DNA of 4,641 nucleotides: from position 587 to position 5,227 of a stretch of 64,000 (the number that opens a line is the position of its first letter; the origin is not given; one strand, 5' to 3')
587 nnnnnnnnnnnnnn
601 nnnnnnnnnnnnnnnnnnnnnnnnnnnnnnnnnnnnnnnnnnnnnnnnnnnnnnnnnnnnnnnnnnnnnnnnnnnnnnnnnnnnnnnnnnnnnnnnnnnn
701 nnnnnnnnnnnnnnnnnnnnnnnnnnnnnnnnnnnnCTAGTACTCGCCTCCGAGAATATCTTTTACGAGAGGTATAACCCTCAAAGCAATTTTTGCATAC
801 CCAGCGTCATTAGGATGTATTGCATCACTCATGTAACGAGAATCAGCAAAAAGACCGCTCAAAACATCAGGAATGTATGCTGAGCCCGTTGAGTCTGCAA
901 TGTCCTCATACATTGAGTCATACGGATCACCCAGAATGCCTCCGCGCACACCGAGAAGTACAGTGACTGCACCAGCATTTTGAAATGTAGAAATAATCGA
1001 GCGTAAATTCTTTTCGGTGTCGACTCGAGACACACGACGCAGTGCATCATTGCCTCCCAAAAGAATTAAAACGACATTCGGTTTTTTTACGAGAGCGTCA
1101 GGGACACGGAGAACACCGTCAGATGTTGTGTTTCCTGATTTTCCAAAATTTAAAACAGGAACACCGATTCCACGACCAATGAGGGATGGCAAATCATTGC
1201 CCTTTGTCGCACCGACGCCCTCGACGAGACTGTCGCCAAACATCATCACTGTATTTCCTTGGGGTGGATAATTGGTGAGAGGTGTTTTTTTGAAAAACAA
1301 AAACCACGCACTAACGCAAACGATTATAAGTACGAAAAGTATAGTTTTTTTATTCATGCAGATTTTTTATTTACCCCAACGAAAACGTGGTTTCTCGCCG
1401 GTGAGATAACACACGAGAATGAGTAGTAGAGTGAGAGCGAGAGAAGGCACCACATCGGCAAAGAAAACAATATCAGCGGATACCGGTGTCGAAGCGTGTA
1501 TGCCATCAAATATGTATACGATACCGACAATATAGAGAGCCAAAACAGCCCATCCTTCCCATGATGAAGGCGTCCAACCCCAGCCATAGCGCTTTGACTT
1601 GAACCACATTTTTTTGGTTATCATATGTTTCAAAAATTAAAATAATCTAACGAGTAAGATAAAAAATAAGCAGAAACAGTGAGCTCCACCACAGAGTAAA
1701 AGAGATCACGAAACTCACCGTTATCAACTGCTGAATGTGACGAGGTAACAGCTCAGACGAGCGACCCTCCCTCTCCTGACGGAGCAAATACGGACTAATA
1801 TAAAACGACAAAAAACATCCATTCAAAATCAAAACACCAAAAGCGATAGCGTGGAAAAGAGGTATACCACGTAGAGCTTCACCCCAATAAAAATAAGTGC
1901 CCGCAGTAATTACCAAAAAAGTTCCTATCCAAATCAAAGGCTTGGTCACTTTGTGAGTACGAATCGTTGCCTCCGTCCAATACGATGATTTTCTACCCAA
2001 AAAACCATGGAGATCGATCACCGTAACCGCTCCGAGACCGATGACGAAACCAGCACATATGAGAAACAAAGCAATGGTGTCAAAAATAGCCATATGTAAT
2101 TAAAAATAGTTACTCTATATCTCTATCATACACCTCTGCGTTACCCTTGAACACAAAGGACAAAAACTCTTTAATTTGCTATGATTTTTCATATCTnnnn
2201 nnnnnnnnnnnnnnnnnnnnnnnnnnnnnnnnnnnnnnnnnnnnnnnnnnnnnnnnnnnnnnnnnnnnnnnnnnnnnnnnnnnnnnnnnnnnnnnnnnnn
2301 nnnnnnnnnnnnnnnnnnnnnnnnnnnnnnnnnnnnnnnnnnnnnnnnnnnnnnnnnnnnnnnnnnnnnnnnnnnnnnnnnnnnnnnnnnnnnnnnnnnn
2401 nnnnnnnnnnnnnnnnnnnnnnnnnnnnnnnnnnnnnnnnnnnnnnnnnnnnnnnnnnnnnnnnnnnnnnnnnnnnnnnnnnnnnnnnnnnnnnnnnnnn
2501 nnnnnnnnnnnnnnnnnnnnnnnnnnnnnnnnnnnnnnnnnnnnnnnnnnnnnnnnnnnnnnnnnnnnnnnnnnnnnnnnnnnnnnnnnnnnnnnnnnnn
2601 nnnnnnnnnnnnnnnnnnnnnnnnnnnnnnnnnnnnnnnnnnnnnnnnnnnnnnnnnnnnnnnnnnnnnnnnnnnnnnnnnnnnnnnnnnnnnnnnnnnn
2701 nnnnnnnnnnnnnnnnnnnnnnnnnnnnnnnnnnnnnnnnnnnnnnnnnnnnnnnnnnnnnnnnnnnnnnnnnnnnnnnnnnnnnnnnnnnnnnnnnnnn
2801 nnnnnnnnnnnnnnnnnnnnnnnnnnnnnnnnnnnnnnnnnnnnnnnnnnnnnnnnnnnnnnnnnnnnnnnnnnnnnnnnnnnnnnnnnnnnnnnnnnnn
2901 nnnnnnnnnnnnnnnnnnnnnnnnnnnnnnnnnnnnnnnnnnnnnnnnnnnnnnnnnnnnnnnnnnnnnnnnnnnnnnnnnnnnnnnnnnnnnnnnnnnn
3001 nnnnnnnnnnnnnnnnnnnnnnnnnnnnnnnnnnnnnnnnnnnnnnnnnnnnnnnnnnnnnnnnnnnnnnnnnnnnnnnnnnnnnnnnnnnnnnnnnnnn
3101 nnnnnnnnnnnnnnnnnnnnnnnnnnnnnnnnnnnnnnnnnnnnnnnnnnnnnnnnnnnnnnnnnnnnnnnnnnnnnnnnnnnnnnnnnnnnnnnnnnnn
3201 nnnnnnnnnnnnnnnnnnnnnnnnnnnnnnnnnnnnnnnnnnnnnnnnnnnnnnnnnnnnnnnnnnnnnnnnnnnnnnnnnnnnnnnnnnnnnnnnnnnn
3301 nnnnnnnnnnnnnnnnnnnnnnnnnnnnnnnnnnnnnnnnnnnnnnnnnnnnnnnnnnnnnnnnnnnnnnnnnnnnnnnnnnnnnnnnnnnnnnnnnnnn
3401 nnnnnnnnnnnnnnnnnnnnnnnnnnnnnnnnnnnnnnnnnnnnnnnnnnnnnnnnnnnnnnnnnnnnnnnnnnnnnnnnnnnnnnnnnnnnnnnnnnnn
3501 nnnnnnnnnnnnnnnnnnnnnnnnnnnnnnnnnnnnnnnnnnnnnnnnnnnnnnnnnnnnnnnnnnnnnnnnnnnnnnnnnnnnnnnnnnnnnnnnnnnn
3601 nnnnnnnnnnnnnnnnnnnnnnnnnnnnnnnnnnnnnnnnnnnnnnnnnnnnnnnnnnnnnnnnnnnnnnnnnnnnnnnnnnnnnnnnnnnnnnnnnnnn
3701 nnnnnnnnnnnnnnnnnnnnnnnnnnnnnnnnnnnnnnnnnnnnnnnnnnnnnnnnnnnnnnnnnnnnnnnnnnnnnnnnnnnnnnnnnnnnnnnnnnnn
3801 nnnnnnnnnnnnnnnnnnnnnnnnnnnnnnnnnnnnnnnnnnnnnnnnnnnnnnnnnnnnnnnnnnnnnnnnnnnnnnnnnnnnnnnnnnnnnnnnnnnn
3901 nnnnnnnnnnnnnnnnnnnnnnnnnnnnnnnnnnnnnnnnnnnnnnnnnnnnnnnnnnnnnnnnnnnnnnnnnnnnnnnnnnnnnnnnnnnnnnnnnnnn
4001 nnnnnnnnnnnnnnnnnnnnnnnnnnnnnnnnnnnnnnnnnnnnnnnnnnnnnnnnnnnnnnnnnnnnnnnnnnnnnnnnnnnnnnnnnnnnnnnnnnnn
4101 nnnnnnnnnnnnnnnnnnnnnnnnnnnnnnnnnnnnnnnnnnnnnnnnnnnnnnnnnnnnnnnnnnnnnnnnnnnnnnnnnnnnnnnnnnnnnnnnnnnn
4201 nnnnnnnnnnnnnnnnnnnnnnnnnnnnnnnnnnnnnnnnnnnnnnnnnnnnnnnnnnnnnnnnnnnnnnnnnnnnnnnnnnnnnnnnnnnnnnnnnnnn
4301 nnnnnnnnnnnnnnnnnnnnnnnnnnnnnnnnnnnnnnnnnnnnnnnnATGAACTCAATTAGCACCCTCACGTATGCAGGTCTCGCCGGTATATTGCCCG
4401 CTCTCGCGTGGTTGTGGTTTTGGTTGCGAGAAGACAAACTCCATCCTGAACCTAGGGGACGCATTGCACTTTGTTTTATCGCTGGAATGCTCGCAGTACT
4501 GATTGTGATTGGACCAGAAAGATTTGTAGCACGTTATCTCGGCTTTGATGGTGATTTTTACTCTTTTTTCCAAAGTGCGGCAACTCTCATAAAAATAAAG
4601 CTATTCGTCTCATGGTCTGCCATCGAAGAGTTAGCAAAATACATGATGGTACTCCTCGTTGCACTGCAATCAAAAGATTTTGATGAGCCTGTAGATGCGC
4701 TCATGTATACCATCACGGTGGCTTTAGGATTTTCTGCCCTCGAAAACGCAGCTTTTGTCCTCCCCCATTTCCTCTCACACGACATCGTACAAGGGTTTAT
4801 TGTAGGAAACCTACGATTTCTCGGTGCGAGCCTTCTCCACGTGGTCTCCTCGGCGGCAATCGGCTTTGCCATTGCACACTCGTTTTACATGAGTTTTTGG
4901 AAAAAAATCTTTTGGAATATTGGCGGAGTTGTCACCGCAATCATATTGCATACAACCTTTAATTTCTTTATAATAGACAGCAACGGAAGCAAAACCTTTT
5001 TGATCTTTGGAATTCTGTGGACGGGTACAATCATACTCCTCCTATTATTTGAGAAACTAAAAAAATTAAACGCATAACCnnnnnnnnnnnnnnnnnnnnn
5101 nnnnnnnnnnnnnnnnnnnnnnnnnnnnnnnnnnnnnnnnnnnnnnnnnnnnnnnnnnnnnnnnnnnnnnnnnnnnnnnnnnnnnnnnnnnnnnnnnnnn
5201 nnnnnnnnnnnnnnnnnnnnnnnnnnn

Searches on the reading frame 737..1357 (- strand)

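Call 62: search_protein_families(library=pfam, proteins=[window:737-1357:-], max_evalue=0.00001)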
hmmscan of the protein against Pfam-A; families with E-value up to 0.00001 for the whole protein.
window:737-1357:- (206 aa): 2 families
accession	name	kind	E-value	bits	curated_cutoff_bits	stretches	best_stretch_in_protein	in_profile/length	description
PF13472.12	Lipase_GDSL_2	-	1.4e-22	81.5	32.9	1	40-188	2-177/178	GDSL-like Lipase/Acylhydrolase family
PF00657.28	Lipase_GDSL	-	7.9e-16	59.3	23.6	1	37-128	1-113/208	GDSL-like Lipase/Acylhydrolase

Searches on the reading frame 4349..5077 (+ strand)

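Call 62: search_protein_families(library=pfam, proteins=[window:4349-5077:+], max_evalue=0.00001)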
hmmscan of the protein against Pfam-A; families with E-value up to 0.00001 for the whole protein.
window:4349-5077:+ (242 aa): 1 family
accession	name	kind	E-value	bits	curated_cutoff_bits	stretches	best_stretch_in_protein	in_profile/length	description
PF13367.11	PrsW-protease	-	4.3e-24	85.6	23.5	1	34-223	1-187/196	PrsW family intramembrane metalloprotease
